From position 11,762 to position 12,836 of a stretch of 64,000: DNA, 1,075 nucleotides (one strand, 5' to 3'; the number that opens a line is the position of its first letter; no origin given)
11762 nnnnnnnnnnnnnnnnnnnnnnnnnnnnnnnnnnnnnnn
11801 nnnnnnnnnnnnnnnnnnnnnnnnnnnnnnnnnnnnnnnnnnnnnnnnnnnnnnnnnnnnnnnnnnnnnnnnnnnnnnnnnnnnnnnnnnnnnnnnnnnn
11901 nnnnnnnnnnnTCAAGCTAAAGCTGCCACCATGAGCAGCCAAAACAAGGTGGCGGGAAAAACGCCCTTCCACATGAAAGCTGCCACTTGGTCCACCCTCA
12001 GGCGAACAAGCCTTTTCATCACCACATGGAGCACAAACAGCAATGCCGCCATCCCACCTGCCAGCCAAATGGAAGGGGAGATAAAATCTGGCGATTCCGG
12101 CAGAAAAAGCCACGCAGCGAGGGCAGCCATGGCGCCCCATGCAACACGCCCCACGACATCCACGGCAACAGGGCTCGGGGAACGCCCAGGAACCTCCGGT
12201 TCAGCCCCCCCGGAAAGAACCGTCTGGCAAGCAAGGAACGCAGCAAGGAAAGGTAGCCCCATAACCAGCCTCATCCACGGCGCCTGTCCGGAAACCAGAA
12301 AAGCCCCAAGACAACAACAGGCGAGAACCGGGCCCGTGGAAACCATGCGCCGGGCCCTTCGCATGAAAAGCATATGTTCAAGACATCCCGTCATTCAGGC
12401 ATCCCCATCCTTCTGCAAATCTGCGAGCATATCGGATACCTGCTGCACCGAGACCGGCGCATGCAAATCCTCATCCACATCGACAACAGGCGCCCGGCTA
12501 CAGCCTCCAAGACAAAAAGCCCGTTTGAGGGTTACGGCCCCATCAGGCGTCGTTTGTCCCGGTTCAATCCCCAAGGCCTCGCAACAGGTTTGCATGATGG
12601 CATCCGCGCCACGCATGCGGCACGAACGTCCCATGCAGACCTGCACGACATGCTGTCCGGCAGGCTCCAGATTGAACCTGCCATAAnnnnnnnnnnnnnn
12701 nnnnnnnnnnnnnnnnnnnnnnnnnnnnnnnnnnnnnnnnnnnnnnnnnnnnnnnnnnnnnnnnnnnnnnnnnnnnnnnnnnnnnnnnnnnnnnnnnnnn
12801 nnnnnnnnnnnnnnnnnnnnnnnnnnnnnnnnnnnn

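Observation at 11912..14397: Orphan three-gene operon: truncated NuoC-D fusion-like protein + NuoE-like [2Fe-2S] protein + small membrane protein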

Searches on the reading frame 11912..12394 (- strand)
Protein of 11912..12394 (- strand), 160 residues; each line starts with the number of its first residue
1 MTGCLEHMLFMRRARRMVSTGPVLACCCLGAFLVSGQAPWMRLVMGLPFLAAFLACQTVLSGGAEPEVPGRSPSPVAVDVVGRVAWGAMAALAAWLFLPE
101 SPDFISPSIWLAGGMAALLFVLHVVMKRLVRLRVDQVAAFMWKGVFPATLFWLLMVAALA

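Call 4: search_protein_families(library=pfam, proteins=[window:11912-12394:-], max_evalue=1)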
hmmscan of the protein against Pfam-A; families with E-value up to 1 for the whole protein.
window:11912-12394:- (160 aa): 1 family
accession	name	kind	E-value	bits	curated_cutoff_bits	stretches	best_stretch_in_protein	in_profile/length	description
PF00146.26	NADHdh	-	6.5e-07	29.4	27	1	88-157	229-298/298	NADH dehydrogenase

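Call 30: search_solved_structures(query=window:11912-12394:-, show_alignments=3, max_evalue=1)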
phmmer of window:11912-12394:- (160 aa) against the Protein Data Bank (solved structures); distinct sequences matched with E-value up to 1: 2.
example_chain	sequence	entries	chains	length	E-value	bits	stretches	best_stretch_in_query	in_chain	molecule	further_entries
7nyh_H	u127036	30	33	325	0.015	18.8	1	90-159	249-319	NADH-quinone oxidoreductase subunit H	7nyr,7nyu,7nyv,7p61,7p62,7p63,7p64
8e9g_H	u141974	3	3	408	0.23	15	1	107-157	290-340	NADH-quinone oxidoreductase subunit H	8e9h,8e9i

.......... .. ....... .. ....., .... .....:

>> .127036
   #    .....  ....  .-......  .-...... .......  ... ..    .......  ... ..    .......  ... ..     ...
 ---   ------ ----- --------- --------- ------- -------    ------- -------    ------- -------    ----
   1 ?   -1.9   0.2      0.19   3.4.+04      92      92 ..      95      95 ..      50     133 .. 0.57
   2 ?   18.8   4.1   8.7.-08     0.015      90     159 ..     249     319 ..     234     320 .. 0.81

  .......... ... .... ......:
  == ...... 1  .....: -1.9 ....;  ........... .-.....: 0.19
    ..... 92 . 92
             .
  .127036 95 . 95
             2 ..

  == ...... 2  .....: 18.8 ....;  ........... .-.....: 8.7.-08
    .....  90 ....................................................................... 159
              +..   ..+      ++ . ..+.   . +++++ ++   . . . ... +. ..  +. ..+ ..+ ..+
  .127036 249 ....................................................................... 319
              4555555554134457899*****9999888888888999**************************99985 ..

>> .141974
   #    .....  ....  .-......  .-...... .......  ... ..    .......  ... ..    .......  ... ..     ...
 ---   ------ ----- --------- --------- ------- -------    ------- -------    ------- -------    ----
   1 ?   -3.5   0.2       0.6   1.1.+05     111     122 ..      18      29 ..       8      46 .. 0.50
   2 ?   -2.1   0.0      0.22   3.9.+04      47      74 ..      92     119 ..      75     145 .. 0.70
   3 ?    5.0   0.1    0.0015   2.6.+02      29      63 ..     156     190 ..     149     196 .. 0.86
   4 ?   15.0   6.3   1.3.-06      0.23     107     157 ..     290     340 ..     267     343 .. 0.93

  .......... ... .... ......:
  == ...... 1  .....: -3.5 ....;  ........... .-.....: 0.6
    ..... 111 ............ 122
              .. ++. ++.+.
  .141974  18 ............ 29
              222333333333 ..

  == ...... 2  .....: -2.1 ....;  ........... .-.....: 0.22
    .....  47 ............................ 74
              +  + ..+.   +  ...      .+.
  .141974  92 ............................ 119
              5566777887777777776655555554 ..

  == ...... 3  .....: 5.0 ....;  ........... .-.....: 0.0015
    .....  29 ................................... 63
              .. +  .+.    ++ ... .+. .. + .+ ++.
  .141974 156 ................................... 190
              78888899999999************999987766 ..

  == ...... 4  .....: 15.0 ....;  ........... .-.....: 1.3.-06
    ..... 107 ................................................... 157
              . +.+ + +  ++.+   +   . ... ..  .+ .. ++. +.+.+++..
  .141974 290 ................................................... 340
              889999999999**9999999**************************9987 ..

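Call 49: search_protein_families(library=ncbifam, proteins=[window:11912-12394:-], max_evalue=1)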
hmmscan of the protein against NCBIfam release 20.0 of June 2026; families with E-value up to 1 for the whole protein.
window:11912-12394:- (160 aa): 6 families
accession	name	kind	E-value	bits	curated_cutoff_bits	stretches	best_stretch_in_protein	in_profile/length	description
NF004740.0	PRK06076.1-1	equivalog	4e-05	23.3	399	1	91-159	250-319/325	NADH-quinone oxidoreductase subunit NuoH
NF004743.0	PRK06076.1-4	equivalog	7.7e-05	21.7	494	1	106-158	288-340/433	NADH-quinone oxidoreductase subunit NuoH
NF004745.0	PRK06076.1-6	equivalog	0.00032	20.1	450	1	103-159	276-332/341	NADH-quinone oxidoreductase subunit NuoH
NF040610.1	F420_dehyd_FpoH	exception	0.00035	20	475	1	103-159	279-335/339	F420H2 dehydrogenase subunit FpoH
NF004744.0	PRK06076.1-5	equivalog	0.017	14.3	542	1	117-159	318-362/372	NADH-quinone oxidoreductase subunit NuoH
NF004741.0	PRK06076.1-2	equivalog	0.066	12.4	305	1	88-157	258-330/337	NADH-quinone oxidoreductase subunit NuoH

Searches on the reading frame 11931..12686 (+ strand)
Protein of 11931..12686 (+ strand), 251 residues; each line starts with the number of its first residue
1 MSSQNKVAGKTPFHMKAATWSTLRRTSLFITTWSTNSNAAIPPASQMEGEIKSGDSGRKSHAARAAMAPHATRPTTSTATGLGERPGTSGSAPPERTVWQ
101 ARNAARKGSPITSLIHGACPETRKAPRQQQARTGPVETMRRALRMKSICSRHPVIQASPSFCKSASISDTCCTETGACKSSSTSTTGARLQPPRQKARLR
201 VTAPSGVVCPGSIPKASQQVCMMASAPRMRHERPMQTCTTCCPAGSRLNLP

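Call 75: search_protein_families(library=pfam, proteins=[window:11931-12686:+], max_evalue=0.1)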
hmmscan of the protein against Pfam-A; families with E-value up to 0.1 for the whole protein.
window:11931-12686:+ (251 aa): 0 families

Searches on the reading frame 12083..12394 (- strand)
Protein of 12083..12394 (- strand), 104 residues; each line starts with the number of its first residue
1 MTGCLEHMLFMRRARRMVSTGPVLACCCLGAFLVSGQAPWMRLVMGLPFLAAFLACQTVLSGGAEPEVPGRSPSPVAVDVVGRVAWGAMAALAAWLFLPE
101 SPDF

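Call 70: search_solved_structures(query=window:12083-12394:-, max_evalue=10, show_alignments=3)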
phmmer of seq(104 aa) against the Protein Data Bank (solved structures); distinct sequences matched with E-value up to 10: 0.
